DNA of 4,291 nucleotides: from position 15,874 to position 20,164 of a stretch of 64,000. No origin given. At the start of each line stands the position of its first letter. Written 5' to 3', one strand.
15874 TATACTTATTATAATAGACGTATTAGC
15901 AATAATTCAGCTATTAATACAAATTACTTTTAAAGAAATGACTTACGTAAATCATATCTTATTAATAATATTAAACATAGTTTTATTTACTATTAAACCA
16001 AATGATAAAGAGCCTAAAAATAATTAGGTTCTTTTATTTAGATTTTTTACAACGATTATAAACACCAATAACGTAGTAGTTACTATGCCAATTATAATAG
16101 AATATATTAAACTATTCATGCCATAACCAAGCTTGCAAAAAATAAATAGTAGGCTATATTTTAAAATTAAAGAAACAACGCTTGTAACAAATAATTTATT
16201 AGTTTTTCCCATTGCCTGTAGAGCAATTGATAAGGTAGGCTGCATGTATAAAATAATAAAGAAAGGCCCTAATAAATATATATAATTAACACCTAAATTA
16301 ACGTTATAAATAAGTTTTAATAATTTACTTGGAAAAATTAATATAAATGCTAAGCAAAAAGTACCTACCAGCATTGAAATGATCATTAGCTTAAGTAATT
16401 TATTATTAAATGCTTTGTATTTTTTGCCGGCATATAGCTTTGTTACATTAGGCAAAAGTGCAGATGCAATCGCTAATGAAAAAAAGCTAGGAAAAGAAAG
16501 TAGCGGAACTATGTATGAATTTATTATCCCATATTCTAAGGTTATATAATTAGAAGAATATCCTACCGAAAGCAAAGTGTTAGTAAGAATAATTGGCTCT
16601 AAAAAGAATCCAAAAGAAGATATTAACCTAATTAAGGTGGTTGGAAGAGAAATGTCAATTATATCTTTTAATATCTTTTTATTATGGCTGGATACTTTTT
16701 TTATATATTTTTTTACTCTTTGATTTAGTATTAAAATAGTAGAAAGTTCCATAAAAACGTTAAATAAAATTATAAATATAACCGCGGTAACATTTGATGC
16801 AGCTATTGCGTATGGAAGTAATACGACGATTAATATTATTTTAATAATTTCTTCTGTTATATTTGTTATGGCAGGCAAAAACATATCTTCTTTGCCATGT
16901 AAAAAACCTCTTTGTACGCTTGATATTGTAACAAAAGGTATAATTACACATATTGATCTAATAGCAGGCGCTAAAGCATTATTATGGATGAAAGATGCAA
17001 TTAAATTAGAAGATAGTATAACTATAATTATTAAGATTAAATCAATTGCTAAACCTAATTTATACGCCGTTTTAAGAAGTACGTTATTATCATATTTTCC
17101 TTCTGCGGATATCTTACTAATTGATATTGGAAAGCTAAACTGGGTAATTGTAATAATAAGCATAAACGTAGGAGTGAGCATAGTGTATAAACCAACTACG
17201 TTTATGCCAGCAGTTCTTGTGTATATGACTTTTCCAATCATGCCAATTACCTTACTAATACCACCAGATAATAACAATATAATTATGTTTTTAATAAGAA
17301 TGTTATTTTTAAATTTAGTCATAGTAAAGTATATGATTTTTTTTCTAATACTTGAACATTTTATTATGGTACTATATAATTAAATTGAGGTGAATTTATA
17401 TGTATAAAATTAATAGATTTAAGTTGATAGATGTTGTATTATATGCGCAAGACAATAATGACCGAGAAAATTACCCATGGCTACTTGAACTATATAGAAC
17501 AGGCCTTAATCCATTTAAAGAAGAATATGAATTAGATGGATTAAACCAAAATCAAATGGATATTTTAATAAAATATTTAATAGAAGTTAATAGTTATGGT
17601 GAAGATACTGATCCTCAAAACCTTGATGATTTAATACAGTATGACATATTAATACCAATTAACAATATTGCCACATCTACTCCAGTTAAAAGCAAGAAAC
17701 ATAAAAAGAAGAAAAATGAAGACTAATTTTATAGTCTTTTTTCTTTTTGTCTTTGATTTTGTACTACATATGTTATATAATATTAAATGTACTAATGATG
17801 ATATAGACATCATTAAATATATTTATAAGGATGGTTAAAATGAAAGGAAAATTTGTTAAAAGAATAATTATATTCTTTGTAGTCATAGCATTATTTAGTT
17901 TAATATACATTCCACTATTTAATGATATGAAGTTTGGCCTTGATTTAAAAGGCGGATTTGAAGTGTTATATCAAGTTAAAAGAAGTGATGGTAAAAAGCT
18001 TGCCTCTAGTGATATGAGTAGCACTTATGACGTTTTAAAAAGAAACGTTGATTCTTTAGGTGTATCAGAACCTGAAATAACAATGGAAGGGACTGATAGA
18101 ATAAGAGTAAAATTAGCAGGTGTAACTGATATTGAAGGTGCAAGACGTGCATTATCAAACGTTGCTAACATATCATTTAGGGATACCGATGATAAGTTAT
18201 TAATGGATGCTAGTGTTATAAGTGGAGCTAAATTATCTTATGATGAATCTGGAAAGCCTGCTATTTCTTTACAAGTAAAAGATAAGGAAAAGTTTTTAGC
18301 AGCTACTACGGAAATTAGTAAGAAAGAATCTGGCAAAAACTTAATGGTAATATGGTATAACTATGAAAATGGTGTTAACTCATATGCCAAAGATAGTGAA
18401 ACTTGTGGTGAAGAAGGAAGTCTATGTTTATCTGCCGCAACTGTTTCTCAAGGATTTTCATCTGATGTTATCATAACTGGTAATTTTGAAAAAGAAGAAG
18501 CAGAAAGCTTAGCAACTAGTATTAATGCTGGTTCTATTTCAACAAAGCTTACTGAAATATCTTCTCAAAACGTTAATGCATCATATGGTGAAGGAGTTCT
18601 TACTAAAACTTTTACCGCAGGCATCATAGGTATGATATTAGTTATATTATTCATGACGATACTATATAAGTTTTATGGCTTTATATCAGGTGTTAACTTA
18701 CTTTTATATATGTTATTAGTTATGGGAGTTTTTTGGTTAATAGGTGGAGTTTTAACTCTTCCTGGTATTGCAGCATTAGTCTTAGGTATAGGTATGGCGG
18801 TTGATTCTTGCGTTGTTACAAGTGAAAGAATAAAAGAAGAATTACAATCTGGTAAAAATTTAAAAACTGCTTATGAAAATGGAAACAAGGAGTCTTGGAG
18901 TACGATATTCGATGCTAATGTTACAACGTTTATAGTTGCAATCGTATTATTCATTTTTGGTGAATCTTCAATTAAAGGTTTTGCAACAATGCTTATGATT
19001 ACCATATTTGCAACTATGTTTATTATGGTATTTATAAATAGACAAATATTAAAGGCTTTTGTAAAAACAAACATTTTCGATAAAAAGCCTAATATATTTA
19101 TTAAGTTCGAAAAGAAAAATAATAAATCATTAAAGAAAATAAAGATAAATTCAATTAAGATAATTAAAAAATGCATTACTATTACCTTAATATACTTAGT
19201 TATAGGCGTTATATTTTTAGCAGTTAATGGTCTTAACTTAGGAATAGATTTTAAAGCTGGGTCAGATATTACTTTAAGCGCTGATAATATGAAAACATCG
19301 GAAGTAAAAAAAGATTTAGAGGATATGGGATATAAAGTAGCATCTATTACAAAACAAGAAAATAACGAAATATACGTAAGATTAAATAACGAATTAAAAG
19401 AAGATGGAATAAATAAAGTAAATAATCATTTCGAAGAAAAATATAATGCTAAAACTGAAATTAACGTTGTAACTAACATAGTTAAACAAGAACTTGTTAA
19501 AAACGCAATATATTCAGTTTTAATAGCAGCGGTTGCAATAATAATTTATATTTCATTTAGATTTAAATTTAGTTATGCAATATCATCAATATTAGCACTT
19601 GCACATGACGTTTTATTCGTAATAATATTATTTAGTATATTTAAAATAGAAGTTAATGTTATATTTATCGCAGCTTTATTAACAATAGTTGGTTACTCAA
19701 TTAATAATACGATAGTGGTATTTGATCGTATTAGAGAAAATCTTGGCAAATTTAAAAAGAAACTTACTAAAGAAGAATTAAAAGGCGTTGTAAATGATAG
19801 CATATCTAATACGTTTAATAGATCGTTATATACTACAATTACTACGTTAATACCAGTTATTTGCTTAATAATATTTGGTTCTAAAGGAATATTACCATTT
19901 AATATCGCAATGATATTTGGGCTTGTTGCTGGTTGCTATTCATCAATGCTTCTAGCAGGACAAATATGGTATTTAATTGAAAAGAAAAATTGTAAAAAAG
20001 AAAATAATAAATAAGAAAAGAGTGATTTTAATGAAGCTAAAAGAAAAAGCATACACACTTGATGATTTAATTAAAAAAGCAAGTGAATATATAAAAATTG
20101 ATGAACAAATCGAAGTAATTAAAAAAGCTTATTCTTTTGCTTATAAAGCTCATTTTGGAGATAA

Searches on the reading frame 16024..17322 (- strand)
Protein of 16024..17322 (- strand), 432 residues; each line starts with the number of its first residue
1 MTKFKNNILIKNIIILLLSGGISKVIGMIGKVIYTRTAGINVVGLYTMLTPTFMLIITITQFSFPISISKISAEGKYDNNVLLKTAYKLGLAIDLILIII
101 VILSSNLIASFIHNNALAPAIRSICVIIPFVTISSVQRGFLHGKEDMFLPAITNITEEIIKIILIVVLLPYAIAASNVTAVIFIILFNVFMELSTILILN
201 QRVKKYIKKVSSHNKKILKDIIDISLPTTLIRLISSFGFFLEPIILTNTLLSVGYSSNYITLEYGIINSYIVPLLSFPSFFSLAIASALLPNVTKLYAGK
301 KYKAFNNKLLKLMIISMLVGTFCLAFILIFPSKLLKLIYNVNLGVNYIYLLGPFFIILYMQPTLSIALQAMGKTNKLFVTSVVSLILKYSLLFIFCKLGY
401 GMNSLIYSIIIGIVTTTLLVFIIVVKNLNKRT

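Call 51: search_protein_families(library=pfam, proteins=[window:16024-17322:-], max_evalue=0.00001)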
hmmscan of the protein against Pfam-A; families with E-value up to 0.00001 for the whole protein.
window:16024-17322:- (432 aa): 2 families
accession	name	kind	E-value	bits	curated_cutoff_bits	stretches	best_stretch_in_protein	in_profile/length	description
PF01943.22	Polysacc_synt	-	7e-26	91.7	28.2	1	9-295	1-272/274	Polysaccharide biosynthesis protein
PF01554.23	MatE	-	1.7e-08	34.8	24.9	1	273-392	36-159/161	MatE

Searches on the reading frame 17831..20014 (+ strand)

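Call 51: search_protein_families(library=pfam, proteins=[window:17831-20014:+], max_evalue=0.00001)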
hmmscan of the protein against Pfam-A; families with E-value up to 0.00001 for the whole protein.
window:17831-20014:+ (727 aa): 4 families
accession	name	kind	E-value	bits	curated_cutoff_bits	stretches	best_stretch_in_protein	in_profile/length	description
PF02355.23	SecD_SecF_C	-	9e-69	231.1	20.5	2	538-718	12-188/189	Protein export membrane protein SecD/SecF, C-terminal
PF21760.3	SecD_1st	-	5.6e-16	58.2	27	1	63-121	2-60/60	Protein translocase subunit SecDF, P1 domain, N-terminal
PF07549.19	Sec_GG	-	8.5e-09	35.1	20.3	0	461-485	1-25/28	SecD/SecF GG Motif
PF22599.2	SecDF_P1_head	-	1.4e-08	35.1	27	1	123-236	19-112/114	SecDF, P1 head subdomain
